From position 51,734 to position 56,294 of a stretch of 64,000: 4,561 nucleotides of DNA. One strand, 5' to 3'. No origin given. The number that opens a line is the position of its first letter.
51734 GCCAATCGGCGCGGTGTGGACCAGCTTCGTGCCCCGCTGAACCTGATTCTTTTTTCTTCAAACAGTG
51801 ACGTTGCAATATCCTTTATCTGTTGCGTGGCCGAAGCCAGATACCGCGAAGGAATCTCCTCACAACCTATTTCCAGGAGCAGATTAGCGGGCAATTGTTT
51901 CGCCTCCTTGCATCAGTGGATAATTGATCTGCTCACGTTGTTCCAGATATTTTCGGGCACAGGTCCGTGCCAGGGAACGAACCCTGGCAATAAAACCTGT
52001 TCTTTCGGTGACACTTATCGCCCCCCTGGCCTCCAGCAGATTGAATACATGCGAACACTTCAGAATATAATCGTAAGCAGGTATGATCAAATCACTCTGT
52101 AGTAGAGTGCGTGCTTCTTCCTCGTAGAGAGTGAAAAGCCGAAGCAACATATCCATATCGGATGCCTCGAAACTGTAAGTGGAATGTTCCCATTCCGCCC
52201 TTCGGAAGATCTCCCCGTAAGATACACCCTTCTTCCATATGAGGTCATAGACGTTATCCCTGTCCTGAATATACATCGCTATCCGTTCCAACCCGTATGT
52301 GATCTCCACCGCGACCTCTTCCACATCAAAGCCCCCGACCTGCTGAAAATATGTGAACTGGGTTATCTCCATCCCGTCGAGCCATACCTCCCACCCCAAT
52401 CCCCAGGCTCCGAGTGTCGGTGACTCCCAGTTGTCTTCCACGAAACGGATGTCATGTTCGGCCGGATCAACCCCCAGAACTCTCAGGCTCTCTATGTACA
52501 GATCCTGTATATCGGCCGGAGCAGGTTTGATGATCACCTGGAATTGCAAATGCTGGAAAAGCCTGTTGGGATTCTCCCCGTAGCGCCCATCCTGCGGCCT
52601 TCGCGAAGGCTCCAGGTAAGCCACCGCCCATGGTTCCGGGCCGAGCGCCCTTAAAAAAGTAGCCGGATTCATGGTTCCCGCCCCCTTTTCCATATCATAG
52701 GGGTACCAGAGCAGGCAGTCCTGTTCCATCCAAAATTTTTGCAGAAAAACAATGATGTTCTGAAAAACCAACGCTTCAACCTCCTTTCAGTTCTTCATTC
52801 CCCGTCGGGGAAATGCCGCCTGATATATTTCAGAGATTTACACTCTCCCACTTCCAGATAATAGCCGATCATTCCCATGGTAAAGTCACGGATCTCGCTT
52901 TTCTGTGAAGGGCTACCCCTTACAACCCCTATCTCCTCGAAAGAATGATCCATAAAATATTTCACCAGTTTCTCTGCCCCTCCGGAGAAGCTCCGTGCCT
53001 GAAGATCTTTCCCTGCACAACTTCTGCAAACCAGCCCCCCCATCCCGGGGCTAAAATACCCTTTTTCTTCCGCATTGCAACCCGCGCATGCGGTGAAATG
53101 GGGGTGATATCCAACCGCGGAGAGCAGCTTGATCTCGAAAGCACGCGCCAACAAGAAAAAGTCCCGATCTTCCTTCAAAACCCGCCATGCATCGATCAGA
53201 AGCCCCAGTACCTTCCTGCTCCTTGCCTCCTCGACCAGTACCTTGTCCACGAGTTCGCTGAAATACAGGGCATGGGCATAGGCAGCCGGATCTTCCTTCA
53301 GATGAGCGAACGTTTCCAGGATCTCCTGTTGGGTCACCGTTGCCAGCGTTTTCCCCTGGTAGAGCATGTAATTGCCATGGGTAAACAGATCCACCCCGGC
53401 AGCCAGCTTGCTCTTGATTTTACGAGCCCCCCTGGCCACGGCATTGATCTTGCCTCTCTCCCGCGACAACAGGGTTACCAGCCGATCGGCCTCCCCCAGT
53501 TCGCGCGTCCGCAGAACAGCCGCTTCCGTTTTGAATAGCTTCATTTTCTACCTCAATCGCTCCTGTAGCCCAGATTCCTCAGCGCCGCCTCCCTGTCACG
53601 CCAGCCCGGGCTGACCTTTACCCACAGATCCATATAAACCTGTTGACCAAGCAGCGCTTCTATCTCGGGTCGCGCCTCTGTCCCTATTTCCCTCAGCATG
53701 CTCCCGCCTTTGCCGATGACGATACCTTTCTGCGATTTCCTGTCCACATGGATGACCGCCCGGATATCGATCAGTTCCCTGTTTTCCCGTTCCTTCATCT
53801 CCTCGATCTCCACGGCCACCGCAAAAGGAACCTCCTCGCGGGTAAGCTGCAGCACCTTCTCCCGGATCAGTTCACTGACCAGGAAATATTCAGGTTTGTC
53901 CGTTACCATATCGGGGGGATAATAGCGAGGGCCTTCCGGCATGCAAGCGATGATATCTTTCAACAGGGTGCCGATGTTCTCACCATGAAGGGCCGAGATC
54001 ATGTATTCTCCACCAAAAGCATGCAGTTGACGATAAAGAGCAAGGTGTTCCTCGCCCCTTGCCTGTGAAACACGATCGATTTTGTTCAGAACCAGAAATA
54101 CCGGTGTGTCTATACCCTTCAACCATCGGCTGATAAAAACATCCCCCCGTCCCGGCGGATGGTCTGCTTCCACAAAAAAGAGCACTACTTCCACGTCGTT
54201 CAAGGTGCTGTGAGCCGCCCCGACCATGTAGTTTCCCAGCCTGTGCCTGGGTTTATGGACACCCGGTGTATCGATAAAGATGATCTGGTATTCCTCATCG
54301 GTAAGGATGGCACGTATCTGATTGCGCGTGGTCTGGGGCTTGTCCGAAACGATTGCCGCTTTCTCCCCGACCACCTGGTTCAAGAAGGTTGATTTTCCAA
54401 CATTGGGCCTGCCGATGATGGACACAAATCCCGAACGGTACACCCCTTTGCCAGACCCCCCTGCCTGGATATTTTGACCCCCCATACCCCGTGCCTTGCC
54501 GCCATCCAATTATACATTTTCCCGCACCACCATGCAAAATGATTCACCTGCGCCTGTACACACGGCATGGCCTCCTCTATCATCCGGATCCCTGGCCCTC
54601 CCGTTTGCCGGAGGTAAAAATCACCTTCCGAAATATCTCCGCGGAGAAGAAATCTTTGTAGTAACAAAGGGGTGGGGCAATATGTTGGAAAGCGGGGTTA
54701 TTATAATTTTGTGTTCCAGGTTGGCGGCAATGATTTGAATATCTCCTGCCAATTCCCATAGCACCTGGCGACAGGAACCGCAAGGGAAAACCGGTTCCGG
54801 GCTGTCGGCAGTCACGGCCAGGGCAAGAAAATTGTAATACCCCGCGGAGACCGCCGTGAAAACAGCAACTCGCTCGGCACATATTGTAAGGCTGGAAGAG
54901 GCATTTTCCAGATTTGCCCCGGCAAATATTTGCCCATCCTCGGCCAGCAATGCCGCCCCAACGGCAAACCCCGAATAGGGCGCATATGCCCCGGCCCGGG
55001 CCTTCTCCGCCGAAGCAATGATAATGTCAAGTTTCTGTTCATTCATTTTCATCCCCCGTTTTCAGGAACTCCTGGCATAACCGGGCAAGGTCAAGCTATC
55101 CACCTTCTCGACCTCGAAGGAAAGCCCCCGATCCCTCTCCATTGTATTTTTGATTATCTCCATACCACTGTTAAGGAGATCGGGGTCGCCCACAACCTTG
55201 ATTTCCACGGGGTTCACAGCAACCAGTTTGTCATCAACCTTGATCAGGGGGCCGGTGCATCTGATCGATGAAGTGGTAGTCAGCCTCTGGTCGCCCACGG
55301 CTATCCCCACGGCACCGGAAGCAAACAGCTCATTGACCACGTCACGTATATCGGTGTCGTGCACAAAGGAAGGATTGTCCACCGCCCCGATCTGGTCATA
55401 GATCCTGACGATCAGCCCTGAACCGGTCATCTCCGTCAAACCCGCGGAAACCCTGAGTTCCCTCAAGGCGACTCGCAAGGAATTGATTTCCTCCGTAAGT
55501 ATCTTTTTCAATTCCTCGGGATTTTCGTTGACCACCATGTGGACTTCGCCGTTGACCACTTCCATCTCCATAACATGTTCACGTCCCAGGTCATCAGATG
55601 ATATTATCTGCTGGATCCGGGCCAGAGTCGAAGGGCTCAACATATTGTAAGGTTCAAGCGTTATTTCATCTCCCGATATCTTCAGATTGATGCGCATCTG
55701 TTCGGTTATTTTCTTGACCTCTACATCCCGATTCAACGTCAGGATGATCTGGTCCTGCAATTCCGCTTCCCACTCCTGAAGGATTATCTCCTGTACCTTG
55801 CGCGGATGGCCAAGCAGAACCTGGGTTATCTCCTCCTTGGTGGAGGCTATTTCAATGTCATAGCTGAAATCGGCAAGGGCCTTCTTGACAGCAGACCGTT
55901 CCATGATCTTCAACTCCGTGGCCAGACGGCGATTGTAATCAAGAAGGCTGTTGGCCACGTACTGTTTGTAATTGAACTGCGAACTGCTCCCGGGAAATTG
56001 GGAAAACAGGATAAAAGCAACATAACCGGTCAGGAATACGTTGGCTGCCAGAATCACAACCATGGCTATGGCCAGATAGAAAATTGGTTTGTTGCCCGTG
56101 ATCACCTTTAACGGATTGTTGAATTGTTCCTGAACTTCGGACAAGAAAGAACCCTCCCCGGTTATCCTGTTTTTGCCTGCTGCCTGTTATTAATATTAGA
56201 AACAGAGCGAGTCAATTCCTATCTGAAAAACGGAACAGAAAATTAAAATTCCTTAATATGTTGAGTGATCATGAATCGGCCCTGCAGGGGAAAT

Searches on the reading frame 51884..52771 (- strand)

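Call 58: search_protein_families(library=pfam, proteins=[window:51884-52771:-], max_evalue=0.000001)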
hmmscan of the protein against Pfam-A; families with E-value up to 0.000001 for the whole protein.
window:51884-52771:- (295 aa): 1 family
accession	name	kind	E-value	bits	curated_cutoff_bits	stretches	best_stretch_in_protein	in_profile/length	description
PF02091.20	tRNA-synt_2e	-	2.4e-147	490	27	1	3-280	1-278/278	Glycyl-tRNA synthetase alpha subunit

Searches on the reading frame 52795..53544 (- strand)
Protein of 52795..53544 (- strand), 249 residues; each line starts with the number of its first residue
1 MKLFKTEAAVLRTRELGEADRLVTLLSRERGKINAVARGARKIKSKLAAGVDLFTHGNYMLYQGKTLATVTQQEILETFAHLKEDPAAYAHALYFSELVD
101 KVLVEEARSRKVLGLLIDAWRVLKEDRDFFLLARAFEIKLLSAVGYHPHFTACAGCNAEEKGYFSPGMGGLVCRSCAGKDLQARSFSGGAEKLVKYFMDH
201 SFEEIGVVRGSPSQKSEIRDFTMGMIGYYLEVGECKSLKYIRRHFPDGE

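Call 58: search_protein_families(library=pfam, proteins=[window:52795-53544:-], max_evalue=0.000001)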
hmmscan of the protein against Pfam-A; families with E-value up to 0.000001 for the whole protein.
window:52795-53544:- (249 aa): 2 families
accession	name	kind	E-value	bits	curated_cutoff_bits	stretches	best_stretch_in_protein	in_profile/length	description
PF02565.21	RecO_C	-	2.6e-27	95.9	22.1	1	84-238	2-156/157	Recombination protein O C terminal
PF11967.14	RecO_N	-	1.7e-25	89.3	27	1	1-79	1-80/80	Recombination protein O N terminal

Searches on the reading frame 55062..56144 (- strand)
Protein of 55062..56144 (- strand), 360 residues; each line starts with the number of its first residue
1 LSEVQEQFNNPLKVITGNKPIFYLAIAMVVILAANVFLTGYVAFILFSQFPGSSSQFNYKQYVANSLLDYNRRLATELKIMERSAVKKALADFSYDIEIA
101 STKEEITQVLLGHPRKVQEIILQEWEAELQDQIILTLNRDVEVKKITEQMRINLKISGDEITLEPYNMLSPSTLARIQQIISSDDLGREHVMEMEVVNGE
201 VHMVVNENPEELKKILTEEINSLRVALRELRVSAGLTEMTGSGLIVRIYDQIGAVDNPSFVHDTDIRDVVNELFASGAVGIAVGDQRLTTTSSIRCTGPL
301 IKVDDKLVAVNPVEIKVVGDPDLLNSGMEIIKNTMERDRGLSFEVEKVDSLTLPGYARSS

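Call 58: search_protein_families(library=pfam, proteins=[window:55062-56144:-], max_evalue=0.000001)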
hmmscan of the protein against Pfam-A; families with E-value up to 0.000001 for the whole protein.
window:55062-56144:- (360 aa): 1 family
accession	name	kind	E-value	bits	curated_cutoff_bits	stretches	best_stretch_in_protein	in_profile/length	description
PF05949.17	DUF881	-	7.3e-33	113.9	25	1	227-358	2-138/146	Bacterial protein of unknown function (DUF881)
